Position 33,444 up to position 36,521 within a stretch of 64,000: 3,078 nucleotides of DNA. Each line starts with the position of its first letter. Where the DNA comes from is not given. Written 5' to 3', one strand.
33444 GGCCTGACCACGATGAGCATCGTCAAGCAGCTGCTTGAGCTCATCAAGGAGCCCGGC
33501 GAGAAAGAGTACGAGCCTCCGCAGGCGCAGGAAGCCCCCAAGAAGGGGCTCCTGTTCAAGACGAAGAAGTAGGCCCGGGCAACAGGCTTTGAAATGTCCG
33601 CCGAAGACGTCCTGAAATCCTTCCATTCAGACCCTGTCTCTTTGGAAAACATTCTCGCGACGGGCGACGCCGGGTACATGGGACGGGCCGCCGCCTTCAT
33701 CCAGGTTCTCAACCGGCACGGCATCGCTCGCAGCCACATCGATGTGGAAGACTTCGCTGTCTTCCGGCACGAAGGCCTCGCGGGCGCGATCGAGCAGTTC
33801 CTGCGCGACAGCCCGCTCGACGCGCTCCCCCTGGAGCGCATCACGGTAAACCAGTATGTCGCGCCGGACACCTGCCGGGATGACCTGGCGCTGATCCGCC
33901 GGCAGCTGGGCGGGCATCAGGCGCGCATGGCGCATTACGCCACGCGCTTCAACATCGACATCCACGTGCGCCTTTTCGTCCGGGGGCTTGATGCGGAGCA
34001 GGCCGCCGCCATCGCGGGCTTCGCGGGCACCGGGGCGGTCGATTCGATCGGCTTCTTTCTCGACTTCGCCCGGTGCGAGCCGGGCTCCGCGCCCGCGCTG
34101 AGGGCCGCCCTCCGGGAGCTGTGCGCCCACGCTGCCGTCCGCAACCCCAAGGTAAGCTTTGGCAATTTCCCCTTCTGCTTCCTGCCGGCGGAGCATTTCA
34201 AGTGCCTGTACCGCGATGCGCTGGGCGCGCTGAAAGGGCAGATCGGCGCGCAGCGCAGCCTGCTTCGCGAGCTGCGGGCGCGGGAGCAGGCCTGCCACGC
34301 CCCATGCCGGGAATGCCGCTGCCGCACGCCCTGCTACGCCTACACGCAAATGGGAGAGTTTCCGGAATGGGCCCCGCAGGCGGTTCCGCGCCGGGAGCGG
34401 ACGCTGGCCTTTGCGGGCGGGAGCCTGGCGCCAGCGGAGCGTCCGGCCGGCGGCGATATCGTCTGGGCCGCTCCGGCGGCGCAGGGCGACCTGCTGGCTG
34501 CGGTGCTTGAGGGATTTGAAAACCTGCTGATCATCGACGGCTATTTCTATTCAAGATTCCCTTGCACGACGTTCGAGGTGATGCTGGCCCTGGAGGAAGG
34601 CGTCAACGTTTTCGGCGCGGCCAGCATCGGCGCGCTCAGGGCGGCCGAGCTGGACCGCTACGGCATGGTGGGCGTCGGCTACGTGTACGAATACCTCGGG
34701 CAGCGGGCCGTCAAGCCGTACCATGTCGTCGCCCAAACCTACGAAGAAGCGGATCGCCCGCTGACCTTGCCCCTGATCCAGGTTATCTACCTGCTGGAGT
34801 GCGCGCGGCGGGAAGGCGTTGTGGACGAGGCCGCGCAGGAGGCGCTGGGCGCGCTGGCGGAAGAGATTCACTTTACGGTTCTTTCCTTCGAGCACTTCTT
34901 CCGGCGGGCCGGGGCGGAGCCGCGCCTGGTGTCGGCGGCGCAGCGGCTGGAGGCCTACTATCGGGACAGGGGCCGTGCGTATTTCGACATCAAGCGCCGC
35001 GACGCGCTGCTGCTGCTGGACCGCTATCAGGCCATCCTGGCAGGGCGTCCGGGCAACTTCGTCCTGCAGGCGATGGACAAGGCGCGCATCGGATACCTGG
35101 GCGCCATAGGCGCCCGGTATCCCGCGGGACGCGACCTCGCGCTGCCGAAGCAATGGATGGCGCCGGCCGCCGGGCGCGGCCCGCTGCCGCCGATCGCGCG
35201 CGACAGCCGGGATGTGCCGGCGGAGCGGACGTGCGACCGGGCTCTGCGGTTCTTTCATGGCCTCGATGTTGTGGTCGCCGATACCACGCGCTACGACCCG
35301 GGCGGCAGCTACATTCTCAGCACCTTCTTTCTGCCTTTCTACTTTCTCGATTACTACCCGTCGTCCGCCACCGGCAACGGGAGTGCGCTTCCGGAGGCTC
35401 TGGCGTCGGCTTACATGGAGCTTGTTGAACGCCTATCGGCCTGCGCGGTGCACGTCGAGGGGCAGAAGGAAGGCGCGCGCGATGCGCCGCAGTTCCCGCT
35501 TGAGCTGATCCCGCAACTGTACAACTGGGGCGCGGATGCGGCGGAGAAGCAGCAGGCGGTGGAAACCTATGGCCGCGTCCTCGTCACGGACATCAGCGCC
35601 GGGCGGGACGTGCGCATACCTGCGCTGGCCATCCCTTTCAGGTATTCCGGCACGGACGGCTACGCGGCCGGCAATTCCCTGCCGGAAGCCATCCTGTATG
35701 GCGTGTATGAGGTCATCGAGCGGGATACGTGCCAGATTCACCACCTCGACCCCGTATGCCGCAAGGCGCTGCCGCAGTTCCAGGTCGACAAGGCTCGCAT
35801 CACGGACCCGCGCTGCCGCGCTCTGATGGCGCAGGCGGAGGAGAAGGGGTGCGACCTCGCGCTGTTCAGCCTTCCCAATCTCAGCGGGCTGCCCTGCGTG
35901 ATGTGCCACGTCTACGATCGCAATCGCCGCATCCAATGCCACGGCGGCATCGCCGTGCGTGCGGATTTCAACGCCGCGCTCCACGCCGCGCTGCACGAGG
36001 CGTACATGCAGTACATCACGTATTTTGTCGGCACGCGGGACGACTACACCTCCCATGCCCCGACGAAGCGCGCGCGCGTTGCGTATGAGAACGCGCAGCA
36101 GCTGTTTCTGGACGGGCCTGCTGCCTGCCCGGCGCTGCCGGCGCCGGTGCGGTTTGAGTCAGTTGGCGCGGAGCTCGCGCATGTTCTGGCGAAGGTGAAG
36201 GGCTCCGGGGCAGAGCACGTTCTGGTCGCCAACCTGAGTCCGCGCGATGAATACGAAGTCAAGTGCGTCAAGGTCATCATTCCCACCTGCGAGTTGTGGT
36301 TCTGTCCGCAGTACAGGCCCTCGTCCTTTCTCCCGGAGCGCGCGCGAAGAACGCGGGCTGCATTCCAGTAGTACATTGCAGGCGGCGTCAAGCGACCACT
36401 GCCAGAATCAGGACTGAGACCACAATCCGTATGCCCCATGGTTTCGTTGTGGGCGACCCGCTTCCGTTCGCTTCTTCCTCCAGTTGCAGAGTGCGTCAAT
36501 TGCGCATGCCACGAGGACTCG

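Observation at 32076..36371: FHA-MoxR AAA+ ATPase coupled to a tripartite (unknown N-domain)-TfuA-YcaO fusion protein: candidate backbone-modification system with no visible substrate gene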

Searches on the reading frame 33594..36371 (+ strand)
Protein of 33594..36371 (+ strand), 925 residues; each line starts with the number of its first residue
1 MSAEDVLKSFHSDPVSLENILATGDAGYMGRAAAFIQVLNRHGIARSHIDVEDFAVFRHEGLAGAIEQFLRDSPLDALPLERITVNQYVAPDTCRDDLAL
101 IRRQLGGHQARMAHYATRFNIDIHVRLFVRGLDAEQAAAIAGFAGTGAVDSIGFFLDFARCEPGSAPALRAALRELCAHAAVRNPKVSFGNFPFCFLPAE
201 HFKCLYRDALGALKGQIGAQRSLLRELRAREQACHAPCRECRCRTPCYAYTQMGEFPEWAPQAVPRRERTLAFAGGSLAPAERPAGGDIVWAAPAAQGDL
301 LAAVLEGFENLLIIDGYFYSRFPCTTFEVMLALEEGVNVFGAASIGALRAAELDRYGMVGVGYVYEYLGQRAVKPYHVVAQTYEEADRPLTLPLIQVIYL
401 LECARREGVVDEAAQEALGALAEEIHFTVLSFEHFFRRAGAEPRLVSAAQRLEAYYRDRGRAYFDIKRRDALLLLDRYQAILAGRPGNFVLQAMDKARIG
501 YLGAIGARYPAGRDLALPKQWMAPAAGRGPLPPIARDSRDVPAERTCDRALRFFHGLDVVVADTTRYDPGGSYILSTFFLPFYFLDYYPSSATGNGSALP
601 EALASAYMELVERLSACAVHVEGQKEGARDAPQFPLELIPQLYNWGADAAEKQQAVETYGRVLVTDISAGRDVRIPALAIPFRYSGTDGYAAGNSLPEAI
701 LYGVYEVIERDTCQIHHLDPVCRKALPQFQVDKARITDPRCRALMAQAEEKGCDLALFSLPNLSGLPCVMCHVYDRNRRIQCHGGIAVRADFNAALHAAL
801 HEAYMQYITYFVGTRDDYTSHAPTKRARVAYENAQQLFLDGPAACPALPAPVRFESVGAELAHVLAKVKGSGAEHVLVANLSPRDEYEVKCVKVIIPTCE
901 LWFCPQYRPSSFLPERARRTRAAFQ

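Call 5: search_protein_families(library=pfam, proteins=[window:33594-36371:+], max_evalue=0.01)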
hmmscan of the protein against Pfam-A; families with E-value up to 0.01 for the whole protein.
window:33594-36371:+ (925 aa): 2 families
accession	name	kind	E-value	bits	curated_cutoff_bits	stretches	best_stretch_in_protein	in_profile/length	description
PF02624.21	YcaO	-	1.2e-37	130.4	25.7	1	594-899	2-324/325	YcaO cyclodehydratase, ATP-ad Mg2+-binding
PF07812.18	TfuA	-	4.3e-25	88.3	30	1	315-428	1-116/119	TfuA-like protein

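Call 6: search_protein_families(library=ncbifam, proteins=[window:33594-36371:+], max_evalue=0.01)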
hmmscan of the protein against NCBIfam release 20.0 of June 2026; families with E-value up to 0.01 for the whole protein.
window:33594-36371:+ (925 aa): 4 families
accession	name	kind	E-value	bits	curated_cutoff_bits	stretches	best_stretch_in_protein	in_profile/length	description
NF033432.0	ThioGly_TfuA_rel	equivalog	1.8e-35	122.3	235.2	1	272-478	4-208/211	TfuA-related McrA-glycine thioamidation protein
TIGR00702.1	TIGR00702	domain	5.8e-20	71.7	75.65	1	593-902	52-367/377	YcaO-type kinase domain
TIGR03604.1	TOMM_cyclo_SagD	subfamily_domain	9.7e-19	67.5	219.25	1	682-908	108-345/377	thiazole/oxazole-forming peptide maturase, SagD family component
TIGR03266.1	methan_mark_1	equivalog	3.5e-18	65.7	365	1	593-904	56-367/376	YcaO-related McrA-glycine thioamidation protein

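Call 10: find_homologous_proteins(query=window:33594-36371:+, max_evalue=0.00001)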
Query window:33594-36371:+ (925 aa): 46 proteins with E <= 0.00001 among 8000 candidates.
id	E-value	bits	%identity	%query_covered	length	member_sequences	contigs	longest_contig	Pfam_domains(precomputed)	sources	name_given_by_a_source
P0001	0.0e+0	2116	100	100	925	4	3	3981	PF02624.22,PF07812.19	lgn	-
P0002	0.0e+0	1454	68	100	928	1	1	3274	PF02624.22,PF07812.19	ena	-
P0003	0.0e+0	1122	56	99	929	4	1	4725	PF02624.22,PF07812.19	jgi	-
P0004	0.0e+0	1073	54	99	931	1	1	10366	PF02624.22,PF07812.19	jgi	jgi:TfuA protein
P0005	0.0e+0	1064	54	99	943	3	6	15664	PF02624.22,PF07812.19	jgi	-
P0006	0.0e+0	1062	54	99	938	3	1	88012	PF02624.22,PF07812.19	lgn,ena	-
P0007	0.0e+0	1036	52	99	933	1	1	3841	PF02624.22,PF07812.19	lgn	-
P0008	0.0e+0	1022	52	99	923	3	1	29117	PF02624.22,PF07812.19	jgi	-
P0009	0.0e+0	1017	50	99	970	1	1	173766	PF02624.22,PF07812.19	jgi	-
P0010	0.0e+0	1014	50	100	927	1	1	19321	PF02624.22,PF07812.19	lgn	-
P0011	1.9e-295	1001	53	95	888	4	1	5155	PF02624.22,PF07812.19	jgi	jgi:YcaO-like protein with predicted kinase domain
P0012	7.5e-294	995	52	99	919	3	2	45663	PF02624.22,PF07812.19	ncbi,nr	ncbi:MAG: hypothetical protein HN919_05230 [Verrucomicrobia bacterium]|nr:hypothetical protein [Verr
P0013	5.5e-293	993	49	100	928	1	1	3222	PF02624.22,PF07812.19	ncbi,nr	ncbi:MAG TPA: YcaO-like family protein [Clostridia bacterium]|nr:YcaO-like family protein [Clostridi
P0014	3.6e-288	977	52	98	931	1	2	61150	PF02624.22,PF07812.19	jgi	jgi:TfuA protein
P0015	4.5e-284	963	51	95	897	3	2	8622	PF02624.22,PF07812.19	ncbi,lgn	-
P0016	8.1e-284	962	50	96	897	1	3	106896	PF02624.22,PF07812.19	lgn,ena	-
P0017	1.1e-281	955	51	99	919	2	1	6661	PF02624.22,PF07812.19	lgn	-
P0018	1.7e-281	955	49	98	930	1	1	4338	PF02624.22,PF07812.19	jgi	jgi:YcaO-like protein with predicted kinase domain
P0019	8.9e-276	936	50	95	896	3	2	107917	PF02624.22,PF07812.19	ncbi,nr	ncbi:MAG: YcaO-like family protein [Kiritimatiellia bacterium]|nr:YcaO-like family protein [Kiritima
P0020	6.9e-274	929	48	95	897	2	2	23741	PF02624.22,PF07812.19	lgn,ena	-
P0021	2.3e-259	881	48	99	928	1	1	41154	PF02624.22,PF07812.19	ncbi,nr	ncbi:MAG: YcaO-like family protein [Kiritimatiellaeota bacterium]|nr:YcaO-like family protein [Kirit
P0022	5.1e-257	874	46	99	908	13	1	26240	PF02624.22,PF07812.19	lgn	-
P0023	2.6e-256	871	46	99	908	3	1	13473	PF02624.22,PF07812.19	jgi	jgi:TfuA protein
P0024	1.3e-247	842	47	99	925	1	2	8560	PF02624.22,PF07812.19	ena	-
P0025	6.6e-247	840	46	100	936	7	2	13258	PF02624.22,PF07812.19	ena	-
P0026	1.0e-244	833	42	97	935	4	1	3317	PF02624.22,PF07812.19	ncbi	-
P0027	1.7e-244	832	47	98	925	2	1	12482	PF02624.22,PF07812.19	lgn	-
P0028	3.5e-240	818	44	100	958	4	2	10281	PF02624.22,PF07812.19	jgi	jgi:YcaO-like protein with predicted kinase domain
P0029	9.5e-238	810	45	98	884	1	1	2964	PF02624.22,PF07812.19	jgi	jgi:YcaO-like protein with predicted kinase domain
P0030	3.7e-236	805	41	97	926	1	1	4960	PF02624.22,PF07812.19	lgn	-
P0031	2.4e-233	795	44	99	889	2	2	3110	PF02624.22,PF07812.19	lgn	-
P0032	1.5e-230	786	41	97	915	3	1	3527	PF02624.22,PF07812.19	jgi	-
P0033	8.7e-230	783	40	96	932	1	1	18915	PF02624.22,PF07812.19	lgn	-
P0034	2.8e-227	775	41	95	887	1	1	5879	PF02624.22,PF07812.19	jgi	jgi:YcaO-like protein with predicted kinase domain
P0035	2.0e-225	769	42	100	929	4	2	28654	PF02624.22,PF07812.19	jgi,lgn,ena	-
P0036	1.2e-223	763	43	100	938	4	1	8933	PF02624.22,PF07812.19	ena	-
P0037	7.2e-215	734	41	100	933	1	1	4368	PF02624.22,PF07812.19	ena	-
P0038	2.2e-206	706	39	96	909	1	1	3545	PF02624.22,PF07812.19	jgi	jgi:YcaO-like protein with predicted kinase domain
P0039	5.7e-204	698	39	95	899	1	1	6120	PF02624.22,PF07812.19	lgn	-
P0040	4.2e-169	583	46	73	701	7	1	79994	PF02624.22,PF07812.19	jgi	jgi:hypothetical protein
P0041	3.0e-167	577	48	62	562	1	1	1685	PF07812.19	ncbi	ncbi:MAG: TfuA-like protein, partial [Verrucomicrobiota bacterium]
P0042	1.0e-155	538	35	95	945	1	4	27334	PF02624.22,PF07812.19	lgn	-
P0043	1.3e-17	81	38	17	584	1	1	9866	PF07812.19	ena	-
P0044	5.8e-17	79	36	23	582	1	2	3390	PF07812.19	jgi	jgi:hypothetical protein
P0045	1.9e-14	71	33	21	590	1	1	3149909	PF02624.22,PF07812.19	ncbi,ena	-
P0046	6.5e-14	69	28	22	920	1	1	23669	PF02624.22,PF07812.19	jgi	jgi:ribosomal protein S12 methylthiotransferase accessory factor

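Call 11: find_encoding_contigs(protein=P0009, flank=8000, max_places=1)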
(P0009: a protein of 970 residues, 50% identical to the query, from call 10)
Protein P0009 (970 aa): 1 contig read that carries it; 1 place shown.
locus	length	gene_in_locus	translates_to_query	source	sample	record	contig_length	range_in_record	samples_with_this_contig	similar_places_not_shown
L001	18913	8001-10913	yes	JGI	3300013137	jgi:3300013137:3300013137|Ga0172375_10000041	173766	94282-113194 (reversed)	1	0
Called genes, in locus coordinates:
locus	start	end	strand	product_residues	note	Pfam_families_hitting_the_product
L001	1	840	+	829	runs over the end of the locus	PF18019:Cas3_HD (weak), PF04851:ResIII (weak), PF00270:DEAD, PF00271:Helicase_C (weak), PF22590:Cas3-like_C_2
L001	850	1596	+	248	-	PF09704:Cas_Cas5d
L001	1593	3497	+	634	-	PF09709:Cas_Csd1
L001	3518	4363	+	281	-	PF05107:Cas_Cas7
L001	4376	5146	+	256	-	-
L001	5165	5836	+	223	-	PF01930:Cas_Cas4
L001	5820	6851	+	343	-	PF01867:Cas_Cas1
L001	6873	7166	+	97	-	PF09827:CRISPR_Cas2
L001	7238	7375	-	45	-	-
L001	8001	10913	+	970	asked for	PF07812:TfuA, PF02624:YcaO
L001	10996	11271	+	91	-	PF02597:ThiS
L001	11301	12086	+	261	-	PF00899:ThiF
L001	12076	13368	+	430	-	PF02624:YcaO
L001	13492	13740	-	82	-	-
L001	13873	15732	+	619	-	PF04055:Radical_SAM (weak)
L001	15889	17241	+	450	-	PF13709:DUF4159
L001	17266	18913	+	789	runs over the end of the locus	-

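Call 12: find_encoding_contigs(protein=P0019, flank=8000, max_places=1)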
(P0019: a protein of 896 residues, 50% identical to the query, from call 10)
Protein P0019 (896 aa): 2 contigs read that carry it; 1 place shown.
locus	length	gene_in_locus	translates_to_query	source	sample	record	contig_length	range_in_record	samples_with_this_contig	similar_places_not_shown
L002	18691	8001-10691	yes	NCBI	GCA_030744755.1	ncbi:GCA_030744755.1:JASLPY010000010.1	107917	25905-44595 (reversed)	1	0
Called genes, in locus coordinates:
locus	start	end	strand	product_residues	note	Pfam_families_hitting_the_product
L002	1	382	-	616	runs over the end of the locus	PF00999:Na_H_Exchanger, PF00359:PTS_EIIA_2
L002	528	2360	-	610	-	PF00664:ABC_membrane, PF00005:ABC_tran, PF13304:AAA_21 (faint)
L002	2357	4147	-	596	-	PF00664:ABC_membrane, PF00005:ABC_tran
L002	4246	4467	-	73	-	PF01106:NifU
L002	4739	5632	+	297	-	-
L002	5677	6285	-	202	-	PF05724:TPMT, PF13489:Methyltransf_23, PF03848:TehB, PF05175:MTS (weak), PF13847:Methyltransf_31, PF08241:Methyltransf_11, PF08242:Methyltransf_12, PF13649:Methyltransf_25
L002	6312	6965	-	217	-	PF02517:Rce1-like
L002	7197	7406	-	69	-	-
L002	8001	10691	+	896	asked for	PF07812:TfuA, PF02624:YcaO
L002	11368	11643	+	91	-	PF02597:ThiS (weak)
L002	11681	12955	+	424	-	PF02624:YcaO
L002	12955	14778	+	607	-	PF02310:B12-binding (weak), PF04055:Radical_SAM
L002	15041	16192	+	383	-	PF13385:Laminin_G_3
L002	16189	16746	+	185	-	PF04542:Sigma70_r2, PF08281:Sigma70_r4_2 (weak)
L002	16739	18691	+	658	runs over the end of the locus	PF13709:DUF4159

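Call 13: find_encoding_contigs(protein=P0042, flank=8000, max_places=1)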
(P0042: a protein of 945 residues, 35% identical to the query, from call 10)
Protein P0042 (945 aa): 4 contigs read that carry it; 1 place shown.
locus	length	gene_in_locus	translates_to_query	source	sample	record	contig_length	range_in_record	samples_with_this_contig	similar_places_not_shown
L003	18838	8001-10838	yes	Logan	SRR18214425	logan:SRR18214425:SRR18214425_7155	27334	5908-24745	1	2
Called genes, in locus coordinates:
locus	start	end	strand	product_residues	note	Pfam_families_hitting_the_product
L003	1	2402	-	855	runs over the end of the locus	PF12775:AAA_7 (weak), PF13191:AAA_16 (weak), PF13401:AAA_22, PF13604:AAA_30 (weak), PF08308:PEGA, PF13620:CarboxypepD_reg (faint), PF08308:PEGA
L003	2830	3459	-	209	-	PF01842:ACT (faint)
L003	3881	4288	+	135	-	-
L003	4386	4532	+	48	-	-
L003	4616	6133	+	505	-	PF04055:Radical_SAM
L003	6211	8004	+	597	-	PF02624:YcaO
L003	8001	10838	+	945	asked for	PF07812:TfuA, PF02624:YcaO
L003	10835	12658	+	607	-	PF04055:Radical_SAM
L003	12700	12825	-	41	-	-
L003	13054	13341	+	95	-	-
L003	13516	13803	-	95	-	-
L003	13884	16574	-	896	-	PF00664:ABC_membrane, PF00005:ABC_tran, PF02463:SMC_N (faint)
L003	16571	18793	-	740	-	PF03412:Peptidase_C39, PF00664:ABC_membrane, PF00005:ABC_tran, PF02463:SMC_N (faint)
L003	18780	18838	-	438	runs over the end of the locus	PF25917:BSH_RND (faint), PF25973:BSH_CzcB (faint), PF25997:BSH_YhbJ (faint)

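Call 18: find_related_loci(query=A1, collection=genome_contigs, flank=10000)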
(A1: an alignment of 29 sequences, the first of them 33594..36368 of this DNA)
Query A1 (925 aa) in genome_contigs; peptide patterns used: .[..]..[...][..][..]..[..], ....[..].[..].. (x = any residue, [..] = any of these).
86 stretches matched a pattern; 14 encode a relative of the query (tblastn E <= 1e-3); 13 distinct loci.
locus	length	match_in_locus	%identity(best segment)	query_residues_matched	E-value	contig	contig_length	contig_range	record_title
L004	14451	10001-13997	55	2-920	0e+0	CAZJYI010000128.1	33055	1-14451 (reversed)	MAG TPA_asm: uncultured Victivallales bacterium isolate binchicken_co97_160 genome assembly, contig: NODE_5339_length_33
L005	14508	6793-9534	54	7-920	0e+0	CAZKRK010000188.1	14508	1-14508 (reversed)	MAG TPA_asm: uncultured Victivallales bacterium isolate binchicken_co97_363 genome assembly, contig: NODE_16717_length_1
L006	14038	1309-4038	52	6-922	0e+0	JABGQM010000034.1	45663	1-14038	MAG: Verrucomicrobia bacterium isolate co234_bin56 co234_bin56_Ctg34, whole genome shotgun sequence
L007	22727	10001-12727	49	7-917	0e+0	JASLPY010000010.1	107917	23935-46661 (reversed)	MAG: Kiritimatiellia bacterium isolate Arabian11_MAG_70 NODE_10_length_107917_cov_7.722978, whole genome shotgun sequenc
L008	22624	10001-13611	46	4-922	0e+0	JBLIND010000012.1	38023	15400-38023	MAG: Candidatus Omnitrophota bacterium isolate 3300053785_28 Ga0535658_0001626, whole genome shotgun sequence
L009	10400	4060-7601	47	4-922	0e+0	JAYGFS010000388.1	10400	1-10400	MAG: Verrucomicrobiota bacterium isolate OC3_3000m_MAG_21 OC3_3000m_contig_1118055, whole genome shotgun sequence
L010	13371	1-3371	46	62-922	0e+0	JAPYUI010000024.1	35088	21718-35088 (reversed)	MAG: Kiritimatiellia bacterium isolate PW8.maxbin2.208_sub PW8_1450_length_35088_cov_19.281449, whole genome shotgun seq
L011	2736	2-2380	44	131-925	0e+0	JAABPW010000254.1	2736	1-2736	MAG: Verrucomicrobia bacterium isolate S02.Bin004 Scaffold_323, whole genome shotgun sequence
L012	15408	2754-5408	37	35-921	0e+0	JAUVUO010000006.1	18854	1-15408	MAG: Candidatus Omnitrophota bacterium isolate CSMAG_794 CSMAG_794_k127_163845_length_18854_cov_15.6084, whole genome sh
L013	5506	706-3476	46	4-924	0e+0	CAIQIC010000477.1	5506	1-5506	MAG: uncultured Lentisphaerae bacterium isolate AlinenSedimentsCore2_bin-2051 genome assembly, contig: bin-2051:477/573,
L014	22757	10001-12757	48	7-922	0e+0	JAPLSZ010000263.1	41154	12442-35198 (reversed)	MAG: Kiritimatiellaeota bacterium isolate LacPavin_0419_WC90_MAG_64_8 LacPavin_0419_WC90_scaffold_252237, whole genome s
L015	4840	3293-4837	39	3-523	1e-109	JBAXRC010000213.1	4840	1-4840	MAG: bacterium isolate ELA573 MAG573_213, whole genome shotgun sequence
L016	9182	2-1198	45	523-925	2e-100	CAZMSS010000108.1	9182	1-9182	MAG TPA_asm: uncultured Verrucomicrobiota bacterium isolate binchicken_co2_359 genome assembly, contig: NODE_6366_length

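Call 20: find_related_loci(query=A1, collection=metagenome_contigs, flank=10000)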
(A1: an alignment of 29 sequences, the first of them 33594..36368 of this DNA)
Query A1 (925 aa) in metagenome_contigs; peptide patterns used: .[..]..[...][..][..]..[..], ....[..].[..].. (x = any residue, [..] = any of these).
137 stretches matched a pattern; 24 encode a relative of the query (tblastn E <= 1e-3); 24 distinct loci.
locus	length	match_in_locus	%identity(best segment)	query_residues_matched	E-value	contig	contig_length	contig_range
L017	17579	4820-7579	50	4-925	0e+0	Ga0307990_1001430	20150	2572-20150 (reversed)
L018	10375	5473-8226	50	5-920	0e+0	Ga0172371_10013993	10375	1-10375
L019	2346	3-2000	68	257-922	0e+0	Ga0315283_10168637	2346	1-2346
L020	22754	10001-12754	50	5-920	0e+0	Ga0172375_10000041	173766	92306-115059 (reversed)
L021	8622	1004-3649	51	37-917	0e+0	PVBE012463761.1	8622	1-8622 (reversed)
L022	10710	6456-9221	45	7-925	0e+0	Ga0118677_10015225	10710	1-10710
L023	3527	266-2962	41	28-925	0e+0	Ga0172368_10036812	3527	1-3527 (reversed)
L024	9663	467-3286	44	5-925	0e+0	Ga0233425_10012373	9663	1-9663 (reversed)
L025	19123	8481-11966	44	1-921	0e+0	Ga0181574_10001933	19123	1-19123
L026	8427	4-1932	59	273-914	0e+0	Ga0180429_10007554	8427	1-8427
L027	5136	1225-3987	42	3-925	0e+0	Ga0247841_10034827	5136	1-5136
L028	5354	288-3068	43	3-925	0e+0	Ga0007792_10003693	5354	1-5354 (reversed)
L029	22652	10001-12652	39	39-925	0e+0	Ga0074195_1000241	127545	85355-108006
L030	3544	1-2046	45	241-920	0e+0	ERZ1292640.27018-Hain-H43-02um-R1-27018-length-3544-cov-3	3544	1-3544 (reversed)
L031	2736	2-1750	56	338-920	0e+0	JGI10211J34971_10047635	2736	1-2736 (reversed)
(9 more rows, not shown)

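Call 22: find_encoding_contigs(protein=P0021, flank=10000, max_places=1)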
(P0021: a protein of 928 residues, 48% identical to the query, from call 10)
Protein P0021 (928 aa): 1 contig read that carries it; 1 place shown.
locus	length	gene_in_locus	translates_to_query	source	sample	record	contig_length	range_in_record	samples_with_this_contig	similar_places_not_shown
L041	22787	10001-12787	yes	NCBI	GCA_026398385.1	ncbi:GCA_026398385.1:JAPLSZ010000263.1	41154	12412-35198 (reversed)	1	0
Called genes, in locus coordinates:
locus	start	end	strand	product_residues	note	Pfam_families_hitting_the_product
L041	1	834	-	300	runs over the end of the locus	PF13385:Laminin_G_3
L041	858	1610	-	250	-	PF00657:Lipase_GDSL, PF04311:DUF459, PF13472:Lipase_GDSL_2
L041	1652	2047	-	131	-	-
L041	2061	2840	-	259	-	-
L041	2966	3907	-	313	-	PF01435:Peptidase_M48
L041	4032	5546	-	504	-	PF00266:Aminotran_5 (weak), PF21478:GcvP2_C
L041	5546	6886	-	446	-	PF02347:GDC-P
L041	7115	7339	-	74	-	-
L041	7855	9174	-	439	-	PF01011:PQQ (faint), PF13360:PQQ_2, PF13570:Beta-prop_ACSF4 (weak)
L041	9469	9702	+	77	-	-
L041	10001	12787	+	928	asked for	PF07812:TfuA, PF02624:YcaO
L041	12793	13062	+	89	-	PF02597:ThiS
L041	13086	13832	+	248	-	PF00899:ThiF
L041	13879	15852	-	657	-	PF13646:HEAT_2, PF02985:HEAT (faint), PF13646:HEAT_2 (weak)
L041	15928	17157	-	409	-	PF01408:GFO_IDH_MocA, PF19051:GFO_IDH_MocA_C2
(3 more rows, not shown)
